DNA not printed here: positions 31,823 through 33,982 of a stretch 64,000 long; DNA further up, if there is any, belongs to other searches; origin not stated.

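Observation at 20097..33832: Candidate new coupling: FHA/Ser-Thr-kinase switch joined to a two-partner secretion (TpsB-TpsA) locus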

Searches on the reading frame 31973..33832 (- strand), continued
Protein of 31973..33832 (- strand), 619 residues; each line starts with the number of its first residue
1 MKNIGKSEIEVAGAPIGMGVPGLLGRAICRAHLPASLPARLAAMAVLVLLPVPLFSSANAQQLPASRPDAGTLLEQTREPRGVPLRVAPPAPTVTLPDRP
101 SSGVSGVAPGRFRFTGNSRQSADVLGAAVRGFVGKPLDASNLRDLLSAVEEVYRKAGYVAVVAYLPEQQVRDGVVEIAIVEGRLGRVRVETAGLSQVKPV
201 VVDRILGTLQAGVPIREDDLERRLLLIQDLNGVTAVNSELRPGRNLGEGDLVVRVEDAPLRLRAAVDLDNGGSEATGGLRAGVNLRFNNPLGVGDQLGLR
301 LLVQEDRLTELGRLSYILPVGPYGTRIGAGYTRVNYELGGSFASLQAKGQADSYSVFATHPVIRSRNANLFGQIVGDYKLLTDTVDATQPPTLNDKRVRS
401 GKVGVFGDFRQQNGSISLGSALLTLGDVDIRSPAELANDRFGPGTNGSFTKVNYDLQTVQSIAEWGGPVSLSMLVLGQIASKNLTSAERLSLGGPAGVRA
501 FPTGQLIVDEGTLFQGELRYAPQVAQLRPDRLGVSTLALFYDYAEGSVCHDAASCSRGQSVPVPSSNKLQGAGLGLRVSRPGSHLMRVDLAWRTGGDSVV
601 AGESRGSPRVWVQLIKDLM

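Call 55: get_annotated_region(hit=H2, flank=20000)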
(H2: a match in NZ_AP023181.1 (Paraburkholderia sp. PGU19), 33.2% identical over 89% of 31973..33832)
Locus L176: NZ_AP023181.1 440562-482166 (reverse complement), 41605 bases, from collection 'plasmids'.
description: Paraburkholderia sp. PGU19 plasmid PPGU19_p1, complete sequence
organism: Paraburkholderia sp. PGU19 (NCBI taxid 2735434)
taxonomy: Bacteria; Pseudomonadota; Betaproteobacteria; Burkholderiales; Burkholderiaceae; Paraburkholderia; Paraburkholderia sp. PGU19
host: -; source: Physopelta gutta; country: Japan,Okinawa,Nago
typing (MOB-suite, as given by PLSDB): mobilizable; relaxase MOBP,MOBP
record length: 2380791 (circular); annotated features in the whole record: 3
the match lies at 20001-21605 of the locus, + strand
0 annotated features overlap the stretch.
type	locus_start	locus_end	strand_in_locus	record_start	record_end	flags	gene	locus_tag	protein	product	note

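Call 73: search_protein_families(library=pfam, proteins=[L176:10029-11690:+, L176:11435-13078:+, L176:13494-15341:-, L176:15350-17557:-, L176:17674-19923:+, L176:19932-21608:+, L176:21731-25960:+, L176:25994-26788:-, L176:26764-27591:-, L176:8389-9672:-], max_evalue=0.001)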
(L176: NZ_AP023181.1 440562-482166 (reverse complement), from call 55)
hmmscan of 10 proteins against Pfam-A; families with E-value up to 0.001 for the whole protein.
L176:10029-11690:+ (553 aa): 11 families
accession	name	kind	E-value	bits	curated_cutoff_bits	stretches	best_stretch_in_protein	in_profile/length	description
PF07992.20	Pyr_redox_2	-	1.2e-29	104.1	26.1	1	228-539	1-291/291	Pyridine nucleotide-disulphide oxidoreductase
PF00072.30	Response_reg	-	4.2e-14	53.1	30.2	1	6-118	1-104/111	Response regulator receiver domain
PF13738.12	Pyr_redox_3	-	1.3e-08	34.9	30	1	364-483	158-284/305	Pyridine nucleotide-disulphide oxidoreductase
PF00070.33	Pyr_redox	-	2.1e-07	31.8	22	0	374-445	3-79/82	Pyridine nucleotide-disulphide oxidoreductase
PF00890.30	FAD_binding_2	-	1.5e-06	28.1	20.4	1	229-267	1-40/414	FAD binding domain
PF12831.13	FAD_oxidored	-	3e-06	27.3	27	1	229-265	1-38/416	FAD dependent oxidoreductase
PF01946.23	Thi4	-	1e-05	25.3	26.2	1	229-265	19-57/235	Thi4 family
PF01266.30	DAO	-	1.1e-05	25.6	27.9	1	229-300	1-77/353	FAD dependent oxidoreductase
PF01494.25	FAD_binding_3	-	3.9e-05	23.5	22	0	229-258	3-32/349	FAD binding domain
PF13450.12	NAD_binding_8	-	5.9e-05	23.7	21.9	1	232-273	1-42/68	NAD(P)-binding Rossmann-like domain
PF03486.20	HI0933_like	-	0.00014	21.9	50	0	229-258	2-31/244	HI0933-like protein Rossmann domain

L176:11435-13078:+ (547 aa): 3 families
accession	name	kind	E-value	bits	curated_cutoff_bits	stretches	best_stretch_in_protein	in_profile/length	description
PF02518.31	HATPase_c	-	4.5e-24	85.5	26.4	1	441-544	5-110/111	Histidine kinase-, DNA gyrase B-, and HSP90-like ATPase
PF00027.35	cNMP_binding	-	2.8e-08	34.1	27.5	1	116-200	3-88/89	Cyclic nucleotide-binding domain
PF14501.12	HATPase_c_5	-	2.2e-05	24.7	22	1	442-541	6-101/102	GHKL domain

L176:13494-15341:- (615 aa): 2 families
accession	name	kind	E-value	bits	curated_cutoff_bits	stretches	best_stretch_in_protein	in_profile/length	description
PF03562.22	MltA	-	2e-29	103.1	24.3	2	270-347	37-116/163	MltA specific insert domain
PF06725.17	3D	-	1.5e-18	67.2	23.8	1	500-574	1-71/72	3D domain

L176:15350-17557:- (735 aa): 6 families
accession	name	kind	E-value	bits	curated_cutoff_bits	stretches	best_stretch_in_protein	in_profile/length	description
PF00069.31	Pkinase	-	1.6e-29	103.5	31.7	1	114-384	1-259/263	Protein kinase domain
PF07714.23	PK_Tyr_Ser-Thr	-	4.2e-18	66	23.1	1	116-334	3-204/258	Protein tyrosine and serine/threonine kinase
PF14326.11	DUF4384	-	1.4e-16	60.7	27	1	595-667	6-80/81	Domain of unknown function (DUF4384)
PF03109.22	ABC1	-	6.5e-06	25.9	22.9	1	186-292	123-227/244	ABC1 atypical kinase-like domain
PF06293.20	Kdo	-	0.00041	20.3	21.3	1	208-281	95-171/207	Lipopolysaccharide kinase (Kdo/WaaP) family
PF01636.29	APH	-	0.00047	20.4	23.2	0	178-250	38-110/239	Phosphotransferase enzyme family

L176:17674-19923:+ (749 aa): 11 families
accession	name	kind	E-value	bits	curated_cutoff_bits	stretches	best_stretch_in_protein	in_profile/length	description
PF12770.12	CHAT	-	5.6e-65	220.1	24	1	474-741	3-288/289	CHAT domain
PF13424.12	TPR_12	-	2e-14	54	30.1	1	116-179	8-73/77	Tetratricopeptide repeat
PF07719.23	TPR_2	-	5.6e-13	48.4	27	0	195-218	6-29/34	Tetratricopeptide repeat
PF00515.34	TPR_1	-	1.4e-09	37.8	27.8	0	196-218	7-29/34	Tetratricopeptide repeat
PF13432.12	TPR_16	-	1.9e-09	38.2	32.7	1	156-222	2-62/65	Tetratricopeptide repeat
PF17874.7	TPR_MalT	-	4.1e-08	33.3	45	1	94-292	63-270/336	MalT-like TPR region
PF14559.12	TPR_19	-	1.6e-07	32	25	0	200-255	1-54/68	Tetratricopeptide repeat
PF13428.12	TPR_14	-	3.9e-06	27.4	23.5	0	155-186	5-36/44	Tetratricopeptide repeat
PF09976.15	TPR_21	-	2.1e-05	24.8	25.5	0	122-228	84-184/193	Tetratricopeptide repeat-like domain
PF13176.12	TPR_7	-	0.0001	22.6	27.9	0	157-183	5-30/36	Tetratricopeptide repeat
PF13181.12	TPR_8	-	0.00066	20.1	25.7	0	157-182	7-32/34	Tetratricopeptide repeat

L176:19932-21608:+ (558 aa): 3 families
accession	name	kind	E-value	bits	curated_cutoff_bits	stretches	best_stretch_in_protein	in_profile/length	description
PF08479.16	POTRA_2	-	2.5e-19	69.3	24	1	67-142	1-76/76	POTRA domain, ShlB-type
PF03865.19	ShlB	-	5.5e-18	65.9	22.7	1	206-514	1-305/311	Haemolysin secretion/activation protein ShlB/FhaC/HecB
PF07244.20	POTRA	-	2.1e-07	32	21.3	1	69-142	3-79/79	Surface antigen variable number repeat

L176:21731-25960:+ (1409 aa): 2 families
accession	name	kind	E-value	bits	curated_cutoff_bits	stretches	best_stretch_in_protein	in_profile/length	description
PF05860.19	TPS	-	5.3e-31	108.9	33.5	1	35-278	5-242/252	TPS secretion domain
PF18676.6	MBG_2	-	1.4e-14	54.9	25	1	1251-1325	1-72/72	MBG domain (YGX type)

L176:25994-26788:- (264 aa): 2 families
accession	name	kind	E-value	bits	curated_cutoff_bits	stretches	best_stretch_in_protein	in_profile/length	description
PF13672.11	PP2C_2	-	5.7e-14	52.6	24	1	15-204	10-178/209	Protein phosphatase 2C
PF07228.17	SpoIIE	-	1.8e-05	25.2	25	0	33-141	8-102/192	Stage II sporulation protein E (SpoIIE)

L176:26764-27591:- (275 aa): 0 families

L176:8389-9672:- (427 aa): 0 families

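Call 75: search_dna_similar(query=L176:19932-21608:+, collection=plasmids, mode=protein, max_rows=40, max_evalue=1e-30)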
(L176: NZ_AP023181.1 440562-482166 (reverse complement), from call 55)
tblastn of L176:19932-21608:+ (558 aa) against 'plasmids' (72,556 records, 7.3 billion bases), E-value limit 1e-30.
Records with a match: 220; places in all: 228; records where one place covers at least 80% of the query: 159.
Best place of each record, by identity: >=99% 1; 60-80% 1; <60% 218.
By first word of the organism name: Ralstonia 112; Escherichia 64; Salmonella 19; Azospirillum 5; Burkholderia 3; Edwardsiella 3; Paraburkholderia 2; Caballeronia 2; Pannonibacter 2; Conchiformibius 1; and 7 more.
By predicted mobility (MOB-suite, as given by PLSDB): mobilizable 118; conjugative 53; non-mobilizable 49.
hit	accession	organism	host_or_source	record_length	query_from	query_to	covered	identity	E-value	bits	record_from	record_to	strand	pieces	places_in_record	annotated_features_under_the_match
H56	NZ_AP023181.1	Paraburkholderia sp. PGU19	Physopelta gutta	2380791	1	558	100%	100.0%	0e+0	1061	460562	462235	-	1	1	none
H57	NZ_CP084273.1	Caballeronia grimmiae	Leptoglossus zonatus,Cell culture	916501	67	558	88%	60.4%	0e+0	614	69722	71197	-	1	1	ShlB/FhaC/HecB family hemolysin secretion/activation protein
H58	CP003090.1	Burkholderia sp. YI23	-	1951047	67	558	88%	59.8%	0e+0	590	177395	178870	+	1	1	shlB: Polypeptide-transport-associated domain protein ShlB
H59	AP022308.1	Burkholderia sp. SFA1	-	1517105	67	558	88%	59.8%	0e+0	590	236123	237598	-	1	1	hypothetical protein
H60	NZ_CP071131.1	Caballeronia sp. M1242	Homo sapiens,ETA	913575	67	558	88%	57.7%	0e+0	583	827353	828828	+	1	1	ShlB/FhaC/HecB family hemolysin secretion/activation protein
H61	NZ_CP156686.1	Burkholderia stagnalis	Bacterial cells,soils collected in ...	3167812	69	558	88%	35.4%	6e-72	258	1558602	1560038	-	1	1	none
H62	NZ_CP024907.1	Paraburkholderia caledonica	soil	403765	18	517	90%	33.2%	3e-56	212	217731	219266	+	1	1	ShlB/FhaC/HecB family hemolysin secretion/activation protein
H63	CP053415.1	Salmonella enterica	-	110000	69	558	88%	32.4%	1e-49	192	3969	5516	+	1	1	none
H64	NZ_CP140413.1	Salmonella enterica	-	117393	69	558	88%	32.4%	2e-49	191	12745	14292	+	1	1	POTRA domain-containing protein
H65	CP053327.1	Salmonella enterica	Isolate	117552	69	558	88%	32.4%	2e-49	191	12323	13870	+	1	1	none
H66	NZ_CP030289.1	Salmonella enterica subsp. enterica serovar Gaminara str. ...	Lacertilia,blood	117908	69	558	88%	32.4%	2e-49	191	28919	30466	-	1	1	POTRA domain-containing protein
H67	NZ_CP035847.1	Escherichia coli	Homo sapiens,stool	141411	68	558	88%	31.7%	2e-47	185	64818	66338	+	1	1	etpB: two-partner secretion system transporter EtpB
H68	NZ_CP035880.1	Escherichia coli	Homo sapiens,stool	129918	68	558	88%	31.7%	3e-48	187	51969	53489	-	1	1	etpB: two-partner secretion system transporter EtpB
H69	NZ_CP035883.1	Escherichia coli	Homo sapiens,stool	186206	68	558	88%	31.7%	3e-48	187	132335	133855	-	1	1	etpB: two-partner secretion system transporter EtpB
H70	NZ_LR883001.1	Escherichia coli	-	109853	68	558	88%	31.7%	7e-48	187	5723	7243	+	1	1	etpB: two-partner secretion system transporter EtpB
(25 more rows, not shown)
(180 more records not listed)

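Call 76: get_annotated_region(hit=H57, flank=20000)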
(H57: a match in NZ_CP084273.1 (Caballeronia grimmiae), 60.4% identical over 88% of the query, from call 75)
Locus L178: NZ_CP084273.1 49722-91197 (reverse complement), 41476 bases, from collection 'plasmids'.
description: Caballeronia grimmiae strain Lep1A1 plasmid p1, complete sequence
organism: Caballeronia grimmiae (NCBI taxid 1071679)
taxonomy: Bacteria; Pseudomonadota; Betaproteobacteria; Burkholderiales; Burkholderiaceae; Caballeronia; Caballeronia grimmiae
host: -; source: Leptoglossus zonatus,Cell culture; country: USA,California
typing (MOB-suite, as given by PLSDB): non-mobilizable
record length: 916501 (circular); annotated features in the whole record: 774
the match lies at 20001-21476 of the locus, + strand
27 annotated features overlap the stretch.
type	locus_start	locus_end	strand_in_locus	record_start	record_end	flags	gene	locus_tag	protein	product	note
CDS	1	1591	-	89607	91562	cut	-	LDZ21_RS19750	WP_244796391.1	alkaline phosphatase PhoX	-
CDS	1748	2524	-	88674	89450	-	-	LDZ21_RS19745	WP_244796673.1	hypothetical protein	-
CDS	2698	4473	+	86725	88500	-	-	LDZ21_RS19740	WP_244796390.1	hybrid sensor histidine kinase/response regulator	-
CDS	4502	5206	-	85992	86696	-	-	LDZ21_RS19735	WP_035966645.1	response regulator transcription factor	GO:0000160 - phosphorelay signal transduction system [Evidence IEA]; GO:0006355 - regulation of DNA-templated ...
CDS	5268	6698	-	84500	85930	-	-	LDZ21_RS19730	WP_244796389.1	MltA domain-containing protein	-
CDS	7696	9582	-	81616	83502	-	-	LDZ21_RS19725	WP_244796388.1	serine/threonine-protein kinase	-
CDS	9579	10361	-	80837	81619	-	tagF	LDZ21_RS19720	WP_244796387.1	type VI secretion system-associated protein TagF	-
CDS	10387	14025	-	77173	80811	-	tssM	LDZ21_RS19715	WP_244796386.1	type VI secretion system membrane subunit TssM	GO:0033103 - protein secretion by the type VI secretion system [Evidence IEA]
CDS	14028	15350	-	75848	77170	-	-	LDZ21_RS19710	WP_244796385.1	DotU family type VI secretion system protein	-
CDS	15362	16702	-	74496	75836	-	tssK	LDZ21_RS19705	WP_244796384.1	type VI secretion system baseplate subunit TssK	GO:0033103 - protein secretion by the type VI secretion system [Evidence IEA]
CDS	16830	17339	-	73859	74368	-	tssJ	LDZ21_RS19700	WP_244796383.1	type VI secretion system lipoprotein TssJ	GO:0033103 - protein secretion by the type VI secretion system [Evidence IEA]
CDS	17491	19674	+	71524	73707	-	-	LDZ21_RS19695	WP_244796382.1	CHAT domain-containing protein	-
CDS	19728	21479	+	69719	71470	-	-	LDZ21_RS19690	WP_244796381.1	ShlB/FhaC/HecB family hemolysin secretion/activation protein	GO:0006811 - monoatomic ion transport [Evidence IEA]; GO:0015031 - protein transport [Evidence IEA]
CDS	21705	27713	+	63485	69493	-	-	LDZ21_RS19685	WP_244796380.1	filamentous hemagglutinin N-terminal domain-containing protein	-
CDS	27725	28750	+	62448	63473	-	tssA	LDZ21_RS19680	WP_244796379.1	type VI secretion system protein TssA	-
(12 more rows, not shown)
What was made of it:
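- PP2C-tagH-tssH (call 76).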

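Call 81: get_annotated_region(hit=H61, flank=20000)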
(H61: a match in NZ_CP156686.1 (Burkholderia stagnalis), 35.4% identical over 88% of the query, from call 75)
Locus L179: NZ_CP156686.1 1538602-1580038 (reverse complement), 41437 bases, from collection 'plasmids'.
description: Burkholderia stagnalis strain YJ-2 plasmid plas1, complete sequence
organism: Burkholderia stagnalis (NCBI taxid 1503054)
taxonomy: Bacteria; Pseudomonadota; Betaproteobacteria; Burkholderiales; Burkholderiaceae; Burkholderia; Burkholderia stagnalis
host: -; source: Bacterial cells,soils collected in Guangdong Province, China; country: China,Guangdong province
typing (MOB-suite, as given by PLSDB): non-mobilizable
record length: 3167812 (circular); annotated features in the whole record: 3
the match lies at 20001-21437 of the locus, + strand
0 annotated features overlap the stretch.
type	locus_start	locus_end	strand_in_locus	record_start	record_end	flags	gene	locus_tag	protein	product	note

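Call 82: get_annotated_region(hit=H62, flank=20000)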
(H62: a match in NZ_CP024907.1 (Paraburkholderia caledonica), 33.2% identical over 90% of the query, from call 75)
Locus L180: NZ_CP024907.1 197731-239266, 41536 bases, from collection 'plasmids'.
description: Paraburkholderia caledonica strain PHRS4 plasmid pPHRS4, complete sequence
organism: Paraburkholderia caledonica (NCBI taxid 134536)
taxonomy: Bacteria; Pseudomonadota; Betaproteobacteria; Burkholderiales; Burkholderiaceae; Paraburkholderia; Paraburkholderia caledonica
host: -; source: soil; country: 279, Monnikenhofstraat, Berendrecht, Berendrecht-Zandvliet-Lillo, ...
typing (MOB-suite, as given by PLSDB): mobilizable; relaxase MOBP
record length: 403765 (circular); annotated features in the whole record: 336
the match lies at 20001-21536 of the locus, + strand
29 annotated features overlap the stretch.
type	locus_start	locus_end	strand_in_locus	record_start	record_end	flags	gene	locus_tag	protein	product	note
CDS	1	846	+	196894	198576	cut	-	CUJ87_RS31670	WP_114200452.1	alkaline phosphatase family protein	-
CDS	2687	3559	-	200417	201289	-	-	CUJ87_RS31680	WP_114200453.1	hypothetical protein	-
CDS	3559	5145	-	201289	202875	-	-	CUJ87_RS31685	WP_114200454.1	hypothetical protein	-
CDS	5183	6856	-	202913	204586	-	-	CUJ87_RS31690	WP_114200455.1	OmpA family protein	-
CDS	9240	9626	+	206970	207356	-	-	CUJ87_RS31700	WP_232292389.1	transposase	GO:0006313 - DNA transposition [Evidence IEA]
CDS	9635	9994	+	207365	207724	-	tnpB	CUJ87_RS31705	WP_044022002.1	IS66 family insertion sequence element accessory protein TnpB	-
CDS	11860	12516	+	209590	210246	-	-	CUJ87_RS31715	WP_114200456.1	hypothetical protein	-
CDS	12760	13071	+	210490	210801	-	-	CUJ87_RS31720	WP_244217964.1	hypothetical protein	-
CDS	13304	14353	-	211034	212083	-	-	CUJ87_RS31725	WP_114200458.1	hypothetical protein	-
CDS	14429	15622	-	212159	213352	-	-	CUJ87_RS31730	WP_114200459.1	HNH endonuclease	-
CDS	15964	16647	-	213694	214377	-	-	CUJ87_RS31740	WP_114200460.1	hypothetical protein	-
CDS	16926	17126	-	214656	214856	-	-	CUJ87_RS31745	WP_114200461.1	hypothetical protein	-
CDS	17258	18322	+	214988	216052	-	-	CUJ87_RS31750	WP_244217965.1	FUSC family protein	GO:0055085 - transmembrane transport [Evidence IEA]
CDS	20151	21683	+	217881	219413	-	-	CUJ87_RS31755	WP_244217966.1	ShlB/FhaC/HecB family hemolysin secretion/activation protein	-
CDS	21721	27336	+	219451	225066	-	-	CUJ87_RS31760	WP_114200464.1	YDG domain-containing protein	-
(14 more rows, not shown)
